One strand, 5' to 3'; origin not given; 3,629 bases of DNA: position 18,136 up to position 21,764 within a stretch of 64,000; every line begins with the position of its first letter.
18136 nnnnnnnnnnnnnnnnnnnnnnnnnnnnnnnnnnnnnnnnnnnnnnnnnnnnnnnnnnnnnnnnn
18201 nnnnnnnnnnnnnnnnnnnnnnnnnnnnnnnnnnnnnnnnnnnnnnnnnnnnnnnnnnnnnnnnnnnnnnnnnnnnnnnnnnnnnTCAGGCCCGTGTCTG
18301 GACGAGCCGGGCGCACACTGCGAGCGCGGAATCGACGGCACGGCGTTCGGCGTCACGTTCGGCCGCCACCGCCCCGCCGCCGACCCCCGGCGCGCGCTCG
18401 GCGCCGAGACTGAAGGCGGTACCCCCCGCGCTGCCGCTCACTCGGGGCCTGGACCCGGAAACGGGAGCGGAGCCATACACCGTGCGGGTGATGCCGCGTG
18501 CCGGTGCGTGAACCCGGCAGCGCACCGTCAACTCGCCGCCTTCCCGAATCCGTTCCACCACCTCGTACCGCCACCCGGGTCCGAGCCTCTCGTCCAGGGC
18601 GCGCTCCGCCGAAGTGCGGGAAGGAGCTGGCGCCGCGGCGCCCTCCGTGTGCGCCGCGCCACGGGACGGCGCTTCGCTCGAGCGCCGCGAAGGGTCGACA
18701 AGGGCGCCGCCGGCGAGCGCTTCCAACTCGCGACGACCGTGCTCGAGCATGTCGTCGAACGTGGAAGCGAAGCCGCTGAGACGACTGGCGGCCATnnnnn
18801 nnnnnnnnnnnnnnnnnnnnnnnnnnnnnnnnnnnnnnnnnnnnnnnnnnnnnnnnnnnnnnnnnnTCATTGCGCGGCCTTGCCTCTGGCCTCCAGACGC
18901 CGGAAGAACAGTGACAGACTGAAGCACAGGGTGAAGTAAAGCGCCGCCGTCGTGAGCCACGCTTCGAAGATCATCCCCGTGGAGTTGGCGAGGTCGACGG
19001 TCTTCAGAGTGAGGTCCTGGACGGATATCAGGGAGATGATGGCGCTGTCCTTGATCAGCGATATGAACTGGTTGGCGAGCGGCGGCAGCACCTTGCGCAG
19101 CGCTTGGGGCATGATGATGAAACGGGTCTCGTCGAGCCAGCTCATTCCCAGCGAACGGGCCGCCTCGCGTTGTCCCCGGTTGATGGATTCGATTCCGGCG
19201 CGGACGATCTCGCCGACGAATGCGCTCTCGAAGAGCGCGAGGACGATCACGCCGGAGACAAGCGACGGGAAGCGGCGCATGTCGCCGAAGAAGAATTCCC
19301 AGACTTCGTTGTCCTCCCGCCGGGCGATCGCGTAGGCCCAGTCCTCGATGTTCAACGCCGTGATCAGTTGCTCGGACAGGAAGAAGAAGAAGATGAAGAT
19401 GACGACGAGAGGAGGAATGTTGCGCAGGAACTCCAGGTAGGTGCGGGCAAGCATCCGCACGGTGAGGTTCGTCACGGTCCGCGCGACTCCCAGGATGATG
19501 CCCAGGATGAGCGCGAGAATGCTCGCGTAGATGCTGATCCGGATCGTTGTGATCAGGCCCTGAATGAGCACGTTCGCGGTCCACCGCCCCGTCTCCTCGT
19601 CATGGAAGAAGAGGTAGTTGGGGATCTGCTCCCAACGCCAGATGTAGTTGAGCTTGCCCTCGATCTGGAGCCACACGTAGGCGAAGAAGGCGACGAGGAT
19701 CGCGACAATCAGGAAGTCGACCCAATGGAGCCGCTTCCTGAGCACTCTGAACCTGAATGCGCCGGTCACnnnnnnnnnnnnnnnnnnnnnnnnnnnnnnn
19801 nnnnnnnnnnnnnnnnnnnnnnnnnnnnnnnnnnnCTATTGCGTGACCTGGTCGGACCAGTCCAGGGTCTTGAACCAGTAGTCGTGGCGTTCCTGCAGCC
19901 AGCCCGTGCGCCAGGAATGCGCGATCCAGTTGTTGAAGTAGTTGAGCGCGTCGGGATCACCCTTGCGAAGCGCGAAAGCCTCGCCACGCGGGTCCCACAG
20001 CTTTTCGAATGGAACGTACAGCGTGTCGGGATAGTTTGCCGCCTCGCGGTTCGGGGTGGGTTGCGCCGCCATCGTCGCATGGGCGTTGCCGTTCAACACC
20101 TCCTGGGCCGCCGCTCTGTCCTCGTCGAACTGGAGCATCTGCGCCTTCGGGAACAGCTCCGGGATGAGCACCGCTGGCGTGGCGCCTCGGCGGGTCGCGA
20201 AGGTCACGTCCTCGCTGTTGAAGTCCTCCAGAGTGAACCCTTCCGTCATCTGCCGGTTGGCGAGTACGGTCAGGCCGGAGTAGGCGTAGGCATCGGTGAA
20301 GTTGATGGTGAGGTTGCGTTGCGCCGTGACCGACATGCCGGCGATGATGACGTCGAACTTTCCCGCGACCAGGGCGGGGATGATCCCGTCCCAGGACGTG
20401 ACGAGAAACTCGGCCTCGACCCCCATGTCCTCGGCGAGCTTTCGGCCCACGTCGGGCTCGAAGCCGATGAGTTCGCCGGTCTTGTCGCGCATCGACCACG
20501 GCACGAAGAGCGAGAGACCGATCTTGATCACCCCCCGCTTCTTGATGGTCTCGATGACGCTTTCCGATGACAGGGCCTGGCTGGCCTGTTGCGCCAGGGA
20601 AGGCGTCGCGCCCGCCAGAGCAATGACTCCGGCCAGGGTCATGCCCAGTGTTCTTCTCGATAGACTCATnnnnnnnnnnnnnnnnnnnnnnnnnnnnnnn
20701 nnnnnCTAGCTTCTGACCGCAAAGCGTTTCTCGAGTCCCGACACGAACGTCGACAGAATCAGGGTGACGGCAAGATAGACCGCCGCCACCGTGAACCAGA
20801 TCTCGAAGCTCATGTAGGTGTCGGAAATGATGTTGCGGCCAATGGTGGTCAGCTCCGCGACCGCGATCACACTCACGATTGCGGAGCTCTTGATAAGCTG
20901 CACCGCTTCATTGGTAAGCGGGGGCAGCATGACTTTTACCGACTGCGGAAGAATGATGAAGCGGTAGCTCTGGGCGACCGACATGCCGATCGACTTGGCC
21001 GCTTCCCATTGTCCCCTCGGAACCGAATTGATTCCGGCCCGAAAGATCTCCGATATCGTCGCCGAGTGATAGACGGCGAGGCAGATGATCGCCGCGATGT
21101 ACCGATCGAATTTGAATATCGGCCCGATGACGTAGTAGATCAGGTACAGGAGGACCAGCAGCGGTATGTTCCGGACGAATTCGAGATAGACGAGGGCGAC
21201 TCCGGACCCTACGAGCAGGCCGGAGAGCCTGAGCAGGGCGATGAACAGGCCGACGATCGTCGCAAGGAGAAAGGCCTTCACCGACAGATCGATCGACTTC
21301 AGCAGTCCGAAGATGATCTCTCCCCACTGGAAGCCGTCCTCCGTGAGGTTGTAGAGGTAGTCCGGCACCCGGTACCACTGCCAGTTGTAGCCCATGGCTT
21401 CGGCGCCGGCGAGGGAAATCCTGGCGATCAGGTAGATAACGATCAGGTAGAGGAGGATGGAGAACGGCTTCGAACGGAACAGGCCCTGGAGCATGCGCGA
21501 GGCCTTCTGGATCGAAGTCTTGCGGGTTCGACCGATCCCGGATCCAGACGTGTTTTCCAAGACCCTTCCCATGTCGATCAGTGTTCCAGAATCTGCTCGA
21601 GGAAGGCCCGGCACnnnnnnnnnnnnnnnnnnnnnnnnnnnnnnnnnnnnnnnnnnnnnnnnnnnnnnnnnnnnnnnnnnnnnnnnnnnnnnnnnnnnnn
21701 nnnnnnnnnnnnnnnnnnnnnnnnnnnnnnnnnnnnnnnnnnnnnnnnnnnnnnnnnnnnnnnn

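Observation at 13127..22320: Nine-gene minus-strand operon whose gene content matches the ATP-dependent N-methylhydantoin-to-sarcosine route of creatinine degradation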

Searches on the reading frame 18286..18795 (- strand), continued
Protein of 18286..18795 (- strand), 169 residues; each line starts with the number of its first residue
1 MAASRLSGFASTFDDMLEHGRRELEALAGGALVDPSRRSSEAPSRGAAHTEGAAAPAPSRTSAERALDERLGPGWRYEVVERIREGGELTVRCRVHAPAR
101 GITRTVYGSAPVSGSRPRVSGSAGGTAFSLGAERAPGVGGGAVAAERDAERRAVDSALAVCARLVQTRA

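Call 78: find_related_loci(query=A5, collection=metagenome_contigs, flank=10000)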
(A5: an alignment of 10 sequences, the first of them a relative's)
Query A5 (176 aa) in metagenome_contigs; peptide patterns used: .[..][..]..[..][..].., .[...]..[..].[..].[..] (x = any residue, [..] = any of these).
600 stretches matched a pattern (row limit reached: there are more); 20 encode a relative of the query (tblastn E <= 1e-3); 20 distinct loci.
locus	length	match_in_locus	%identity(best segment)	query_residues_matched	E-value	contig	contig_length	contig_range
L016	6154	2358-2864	43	1-176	1e-41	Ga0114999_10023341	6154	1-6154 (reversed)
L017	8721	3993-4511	45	1-176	3e-39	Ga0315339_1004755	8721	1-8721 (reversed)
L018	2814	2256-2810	43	1-176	3e-38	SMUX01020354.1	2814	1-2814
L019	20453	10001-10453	43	1-176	7e-36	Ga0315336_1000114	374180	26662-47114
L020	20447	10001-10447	40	1-176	1e-34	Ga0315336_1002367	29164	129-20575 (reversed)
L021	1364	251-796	41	1-176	2e-33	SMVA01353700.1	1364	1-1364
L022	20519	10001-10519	43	1-176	9e-32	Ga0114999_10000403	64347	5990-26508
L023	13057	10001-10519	43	1-176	2e-31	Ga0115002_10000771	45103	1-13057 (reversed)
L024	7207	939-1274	47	10-142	1e-30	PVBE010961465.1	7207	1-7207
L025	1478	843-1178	47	10-142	5e-31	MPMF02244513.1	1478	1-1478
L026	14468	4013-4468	40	10-176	8e-30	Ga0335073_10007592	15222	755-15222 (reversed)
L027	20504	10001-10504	41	1-176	4e-29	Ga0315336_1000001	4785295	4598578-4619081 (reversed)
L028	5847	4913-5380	39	10-176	4e-28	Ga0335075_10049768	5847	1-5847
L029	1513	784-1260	37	1-176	1e-25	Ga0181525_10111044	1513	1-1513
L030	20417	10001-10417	36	13-176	4e-23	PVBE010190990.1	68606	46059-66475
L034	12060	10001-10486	35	1-176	1e-25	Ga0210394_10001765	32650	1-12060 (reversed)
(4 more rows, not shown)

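Call 81: search_protein_families(library=pfam, alignment_id=A4, max_evalue=10)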
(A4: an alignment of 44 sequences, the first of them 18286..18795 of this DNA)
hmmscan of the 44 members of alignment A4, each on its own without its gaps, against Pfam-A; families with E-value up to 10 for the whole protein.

A. member 1, window:18286-18795:- (169 aa): 0 families

B. families by the number of members that match (of 44 scanned): 10 families
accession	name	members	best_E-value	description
PF13916.11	Phostensin_N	2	0.3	PP1-regulatory protein, Phostensin N-terminal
PF19135.5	DUF5818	1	0.021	Protein of unknown function (DUF5818)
PF11625.14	DUF3253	1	0.052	Protein of unknown function (DUF3253)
PF02362.26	B3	1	0.063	B3 DNA binding domain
PF12680.13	SnoaL_2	1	0.092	SnoaL-like domain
PF11880.13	DUF3400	1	0.14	Domain of unknown function (DUF3400)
PF19281.4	PHYHIP_C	1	0.14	Phytanoyl-CoA hydroxylase-interacting protein C-terminus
PF03764.24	EFG_IV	1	0.19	Elongation factor G, domain IV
PF04098.21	Rad52_Rad22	1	0.21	Rad52/22 family double-strand break repair protein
PF12052.13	VGCC_beta4Aa_N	1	2.3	Voltage gated calcium channel subunit beta domain 4Aa N terminal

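Call 82: search_solved_structures(query=L034:9269-9907:+, max_evalue=1e-10)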
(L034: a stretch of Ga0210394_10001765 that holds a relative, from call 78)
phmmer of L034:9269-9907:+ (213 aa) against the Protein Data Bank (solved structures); distinct sequences matched with E-value up to 1e-10: 9.
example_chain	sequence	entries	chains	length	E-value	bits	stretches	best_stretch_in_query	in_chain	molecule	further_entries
26st_A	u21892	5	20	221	1.3e-64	221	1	11-212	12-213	N-carbamoylsarcosine amidohydrolase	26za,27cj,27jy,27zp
3ot4_A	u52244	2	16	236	9.5e-45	156.1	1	15-205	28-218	Putative isochorismatase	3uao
4l07_A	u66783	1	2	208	3.4e-39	138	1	16-213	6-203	Hydrolase, isochorismatase family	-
1nba_A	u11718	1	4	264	4.4e-38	134.4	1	15-213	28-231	N-CARBAMOYLSARCOSINE AMIDOHYDROLASE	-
4l08_B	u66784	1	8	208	6.3e-38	133.9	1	16-213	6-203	Hydrolase, isochorismatase family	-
3eef_A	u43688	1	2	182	1.8e-19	73.6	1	31-185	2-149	N-carbamoylsarcosine amidase related protein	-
3hu5_A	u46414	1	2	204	2e-17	66.9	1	33-210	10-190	Isochorismatase family protein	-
3irv_A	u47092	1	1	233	5.4e-12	49.2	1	33-180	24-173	CYSTEINE HYDROLASE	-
3hb7_A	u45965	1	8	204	8.1e-12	48.6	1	33-197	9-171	Isochorismatase hydrolase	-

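Call 98: fold_search(model_id=the predicted structure, library=pdb)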
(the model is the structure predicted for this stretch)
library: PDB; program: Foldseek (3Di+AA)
matches with E <= 10: 1398; with E <= 0.001: 0
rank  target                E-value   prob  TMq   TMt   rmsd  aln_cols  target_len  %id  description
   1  8rj3_H                6.5e-03  0.98  0.29  0.43   7.0       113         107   15  Human RAD52 open ring conformation (released 2024-04-24)
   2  8rj3_G                2.6e-02  0.91  0.28  0.39   6.9       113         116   15  Human RAD52 open ring conformation (released 2024-04-24)
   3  8rj3_F                3.4e-02  0.89  0.29  0.38   7.8       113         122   14  Human RAD52 open ring conformation (released 2024-04-24)
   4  8ril_A                4.4e-02  0.96  0.30  0.42   6.9       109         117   15  Human RAD52 closed ring conformation (released 2024-04-24)
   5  6d34_A                6.1e-02  0.51  0.18  0.21   9.7        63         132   24  Apo Crystal Structure of TerC, a Terfestatin Biosynthesis Enzyme (released 2018-06-13)
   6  9kby_A                6.9e-02  0.89  0.21  0.05   2.9        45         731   20  Cryo-EM structure of DCL4-Hairpin RNA complex (released 2026-02-18)
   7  8rjw_H                6.9e-02  0.72  0.25  0.36   7.9       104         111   15  Human RAD52 open ring - ssDNA complex (released 2024-04-24)
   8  6wf4                  7.3e-02  0.47  0.18  0.21   9.6        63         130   24  Crystal Structure of TerC Co-crystallized with Polyporic Acid (released 2021-04-07)
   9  6d34_B                7.3e-02  0.47  0.18  0.21   9.6        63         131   24  Apo Crystal Structure of TerC, a Terfestatin Biosynthesis Enzyme (released 2018-06-13)
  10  8pnd_B                9.5e-02  0.63  0.27  0.16  11.6       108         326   17  The ES3 intermediate of hydroxymethylbilane synthase R167Q variant (released 2023-11-01)
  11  6cwv                  1.1e-01  0.97  0.19  0.11   1.3        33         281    6  Protein Tyrosine Phosphatase 1B A122S mutant (released 2018-10-24)
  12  5npg_MODEL_1_A        1.1e-01  0.63  0.21  0.37   3.5        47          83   28  Solution structure of Drosophila melanogaster Loquacious dsRBD1 (released 2017-10-04)
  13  7ccy_C                1.1e-01  0.57  0.25  0.15  12.0       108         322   17  Crystal structure of the 2-iodoporphobilinogen-bound holo form of human hydroxymethylbilane synthase (released 2021-03-17)
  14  9bk6_A                1.1e-01  0.28  0.19  0.29  16.4       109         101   14  Structure of B10_CYTX binder-complex (released 2024-10-09)
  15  2cm3_A                1.2e-01  0.97  0.19  0.12   1.3        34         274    6  Structure of Protein Tyrosine Phosphatase 1B (C2) (released 2006-08-17)
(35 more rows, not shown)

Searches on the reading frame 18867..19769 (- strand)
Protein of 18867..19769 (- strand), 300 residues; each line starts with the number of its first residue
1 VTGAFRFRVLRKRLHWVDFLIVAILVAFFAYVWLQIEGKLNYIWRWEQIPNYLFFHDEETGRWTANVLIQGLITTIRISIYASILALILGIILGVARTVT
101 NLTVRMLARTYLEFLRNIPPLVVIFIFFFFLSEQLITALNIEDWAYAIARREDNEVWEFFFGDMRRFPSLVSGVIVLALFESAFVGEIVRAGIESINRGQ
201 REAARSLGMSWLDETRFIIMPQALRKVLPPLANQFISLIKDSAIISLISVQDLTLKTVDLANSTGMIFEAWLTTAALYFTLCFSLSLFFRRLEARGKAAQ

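Call 4: search_protein_families(library=pfam, proteins=[window:18867-19769:-], max_evalue=0.01)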
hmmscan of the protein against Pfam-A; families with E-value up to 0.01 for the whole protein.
window:18867-19769:- (300 aa): 1 family
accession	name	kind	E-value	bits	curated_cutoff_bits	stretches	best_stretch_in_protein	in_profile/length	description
PF00528.27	BPD_transp_1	-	9.9e-23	81.3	26.4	1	87-295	2-181/184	Binding-protein-dependent transport system inner membrane component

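Call 7: search_protein_families(library=ncbifam, proteins=[window:18867-19769:-], max_evalue=0.001)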
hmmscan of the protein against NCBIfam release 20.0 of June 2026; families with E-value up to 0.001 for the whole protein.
window:18867-19769:- (300 aa): 17 families
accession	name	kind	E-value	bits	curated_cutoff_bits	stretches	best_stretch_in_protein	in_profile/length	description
TIGR03004.1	ectoine_ehuC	equivalog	2e-34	119.3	196.95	2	169-295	79-205/214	ectoine/hydroxyectoine ABC transporter permease subunit EhuC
NF008337.0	PRK11123.1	equivalog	8e-34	117.2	277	1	68-295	7-229/238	arginine ABC transporter permease ArtQ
NF007028.0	PRK09494.1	equivalog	1.3e-33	116.7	303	2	166-295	86-215/219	glutamine ABC transporter permease GlnP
NF011680.0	PRK15100.1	equivalog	2.6e-33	115.7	300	2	168-295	86-213/222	cystine ABC transporter permease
TIGR03003.1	ectoine_ehuD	equivalog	6.2e-31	108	205.2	2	166-295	82-211/212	ectoine/hydroxyectoine ABC transporter permease subunit EhuD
NF011687.0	PRK15107.1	equivalog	1.2e-30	107.1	318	2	170-294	97-221/224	glutamate/aspartate ABC transporter permease GltK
NF011651.0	PRK15069.1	subfamily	2e-21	76.4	306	1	63-295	14-227/237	histidine ABC transporter permease HisM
TIGR01097.1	PhnE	equivalog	1.5e-18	67.2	216.7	2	19-129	10-121/252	phosphonate ABC transporter, permease protein PhnE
NF011714.0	PRK15135.1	subfamily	2e-17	63.8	319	1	65-269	6-192/228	histidine ABC transporter permease HisQ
NF008336.0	PRK11122.1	equivalog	2.6e-16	60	248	1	172-296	93-215/222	arginine ABC transporter permease ArtM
TIGR01726.1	HEQRo_perm_3TM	subfamily_domain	1.1e-15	58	42.2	1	67-135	4-72/99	ABC transporter permease subunit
TIGR02138.1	phosphate_pstC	equivalog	1e-06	28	196.45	1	64-227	58-209/296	phosphate ABC transporter permease subunit PstC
NF008470.0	PRK11365.1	equivalog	1.9e-05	24.2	347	0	191-228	145-182/263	aliphatic sulfonate ABC transporter permease SsuC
NF007545.0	PRK10160.1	equivalog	3e-05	23.6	342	0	175-229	149-201/275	taurine ABC transporter permease TauC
TIGR01581.1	Mo_ABC_porter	hypoth_equivalog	4.4e-05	23.1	210.3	0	173-229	105-162/225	ABC transporter permease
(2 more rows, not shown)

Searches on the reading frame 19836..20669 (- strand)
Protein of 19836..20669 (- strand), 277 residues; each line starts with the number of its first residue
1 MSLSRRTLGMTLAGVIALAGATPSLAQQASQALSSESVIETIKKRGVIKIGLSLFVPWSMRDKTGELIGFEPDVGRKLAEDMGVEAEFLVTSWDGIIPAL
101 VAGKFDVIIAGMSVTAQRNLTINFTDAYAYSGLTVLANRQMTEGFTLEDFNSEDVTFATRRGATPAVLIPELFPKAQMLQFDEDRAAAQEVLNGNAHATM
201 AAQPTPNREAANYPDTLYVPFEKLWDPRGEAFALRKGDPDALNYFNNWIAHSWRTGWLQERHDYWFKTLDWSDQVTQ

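Call 4: search_protein_families(library=pfam, proteins=[window:19836-20669:-], max_evalue=0.01)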
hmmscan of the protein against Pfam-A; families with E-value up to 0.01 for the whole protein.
window:19836-20669:- (277 aa): 2 families
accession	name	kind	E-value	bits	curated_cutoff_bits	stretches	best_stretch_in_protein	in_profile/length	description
PF00497.25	SBP_bac_3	-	1e-30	106.6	26.4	1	52-267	5-131/132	Bacterial extracellular solute-binding proteins, family 3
PF10613.14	Lig_chan-Glu_bd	-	6.3e-09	36.4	30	1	91-139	65-113/115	Ligated ion channel L-glutamate- and glycine-binding site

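Call 7: search_protein_families(library=ncbifam, proteins=[window:19836-20669:-], max_evalue=0.001)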
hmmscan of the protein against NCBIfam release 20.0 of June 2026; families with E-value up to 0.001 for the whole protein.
window:19836-20669:- (277 aa): 14 families
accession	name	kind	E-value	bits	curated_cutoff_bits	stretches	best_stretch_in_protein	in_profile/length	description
TIGR01096.1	3A0103s03R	subfamily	6.9e-28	97.8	256.35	1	35-265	15-249/250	lysine/arginine/ornithine ABC transporter substrate-binding protein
NF008426.0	PRK11260.1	equivalog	1.9e-27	96.2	312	1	12-267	11-261/266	cystine ABC transporter substrate-binding protein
TIGR02995.1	ectoine_ehuB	equivalog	1.3e-17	63.9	190.9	1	19-247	5-241/275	ectoine/hydroxyectoine ABC transporter substrate-binding protein EhuB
NF007029.0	PRK09495.1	equivalog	3.5e-14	53.2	303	1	39-204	20-181/248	glutamine ABC transporter substrate-binding protein GlnH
NF041765.1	ArtJ_Ecoli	equivalog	3.3e-13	49.8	510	1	53-266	28-241/243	arginine ABC transporter substrate-binding protein ArtJ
NF011586.0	PRK15010.1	equivalog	6.1e-13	48.9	440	1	48-150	28-131/260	lysine/arginine/ornithine ABC transporter substrate-binding protein ArgT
NF008112.0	PRK10859.1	equivalog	1.7e-11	43.3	354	1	11-271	9-270/483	membrane-bound lytic murein transglycosylase MltF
NF011965.0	PRK15437.1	equivalog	2.9e-11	43.4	459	1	47-137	27-120/260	histidine ABC transporter substrate-binding protein HisJ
NF052427.1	StpK7MSMEG_1200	equivalog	4.1e-11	42.1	900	1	34-129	350-445/601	serine/threonine protein kinase StpK7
NF041764.1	ArtI_Ecoli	equivalog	2.7e-10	40.1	522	1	55-266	31-241/243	arginine ABC transporter substrate-binding protein ArtI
NF008885.0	PRK11917.1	equivalog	1.9e-09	37.4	373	1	16-157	8-153/259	bifunctional adhesin/ABC transporter aspartate/glutamate-binding protein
NF011583.0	PRK15007.1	subfamily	1.1e-08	34.8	358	1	55-200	31-172/243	arginine ABC transporter substrate-binding protein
NF008063.0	PRK10797.1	subfamily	4.3e-06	26.1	375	1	12-267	6-271/302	glutamate/aspartate ABC transporter substrate-binding protein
TIGR04262.1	orph_peri_GRRM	subfamily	0.0004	19.7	190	1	89-196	51-153/257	extracellular substrate binding-like orphan protein GrrP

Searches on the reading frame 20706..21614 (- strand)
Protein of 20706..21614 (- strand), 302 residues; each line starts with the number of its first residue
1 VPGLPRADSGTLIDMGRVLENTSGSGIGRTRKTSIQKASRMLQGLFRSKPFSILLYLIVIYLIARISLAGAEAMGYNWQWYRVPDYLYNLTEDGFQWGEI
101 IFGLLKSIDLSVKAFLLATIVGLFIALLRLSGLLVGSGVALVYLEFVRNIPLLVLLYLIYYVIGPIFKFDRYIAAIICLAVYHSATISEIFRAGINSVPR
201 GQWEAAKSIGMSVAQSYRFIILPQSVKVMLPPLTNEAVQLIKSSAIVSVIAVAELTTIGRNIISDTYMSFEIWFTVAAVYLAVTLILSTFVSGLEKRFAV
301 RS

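Call 4: search_protein_families(library=pfam, proteins=[window:20706-21614:-], max_evalue=0.01)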
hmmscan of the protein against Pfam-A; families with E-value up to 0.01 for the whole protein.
window:20706-21614:- (302 aa): 1 family
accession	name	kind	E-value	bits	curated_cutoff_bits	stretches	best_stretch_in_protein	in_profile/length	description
PF00528.27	BPD_transp_1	-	3.8e-19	69.6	26.4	1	119-298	2-182/184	Binding-protein-dependent transport system inner membrane component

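Call 7: search_protein_families(library=ncbifam, proteins=[window:20706-21614:-], max_evalue=0.001)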
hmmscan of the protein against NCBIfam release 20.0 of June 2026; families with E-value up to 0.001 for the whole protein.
window:20706-21614:- (302 aa): 12 families
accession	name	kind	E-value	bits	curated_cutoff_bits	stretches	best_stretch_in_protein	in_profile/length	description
TIGR03003.1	ectoine_ehuD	equivalog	3.3e-40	138.3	205.2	1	99-297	12-211/212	ectoine/hydroxyectoine ABC transporter permease subunit EhuD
NF011680.0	PRK15100.1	equivalog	3.1e-37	128.6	300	1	105-298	20-214/222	cystine ABC transporter permease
NF007028.0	PRK09494.1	equivalog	8.6e-35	120.5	303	1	107-299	22-217/219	glutamine ABC transporter permease GlnP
TIGR03004.1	ectoine_ehuC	equivalog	4.7e-33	114.9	196.95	1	103-298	10-206/214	ectoine/hydroxyectoine ABC transporter permease subunit EhuC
NF008337.0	PRK11123.1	equivalog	1.5e-25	90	277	1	167-299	99-231/238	arginine ABC transporter permease ArtQ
NF011687.0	PRK15107.1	equivalog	7.3e-24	84.9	318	1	101-297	17-222/224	glutamate/aspartate ABC transporter permease GltK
NF011651.0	PRK15069.1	subfamily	3.6e-19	69.1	306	1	98-298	17-228/237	histidine ABC transporter permease HisM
TIGR01726.1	HEQRo_perm_3TM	subfamily_domain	7.4e-19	68.1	42.2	1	98-193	3-99/99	ABC transporter permease subunit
NF008336.0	PRK11122.1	equivalog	7.7e-19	68.2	248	1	99-297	7-214/222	arginine ABC transporter permease ArtM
NF011714.0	PRK15135.1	subfamily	1.3e-18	67.7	319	1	100-300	9-221/228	histidine ABC transporter permease HisQ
TIGR01097.1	PhnE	equivalog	3e-10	40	216.7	1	52-231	8-186/252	phosphonate ABC transporter, permease protein PhnE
NF008049.0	PRK10782.1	subfamily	0.00019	21.2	212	0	144-285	60-199/217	methionine ABC transporter permease MetI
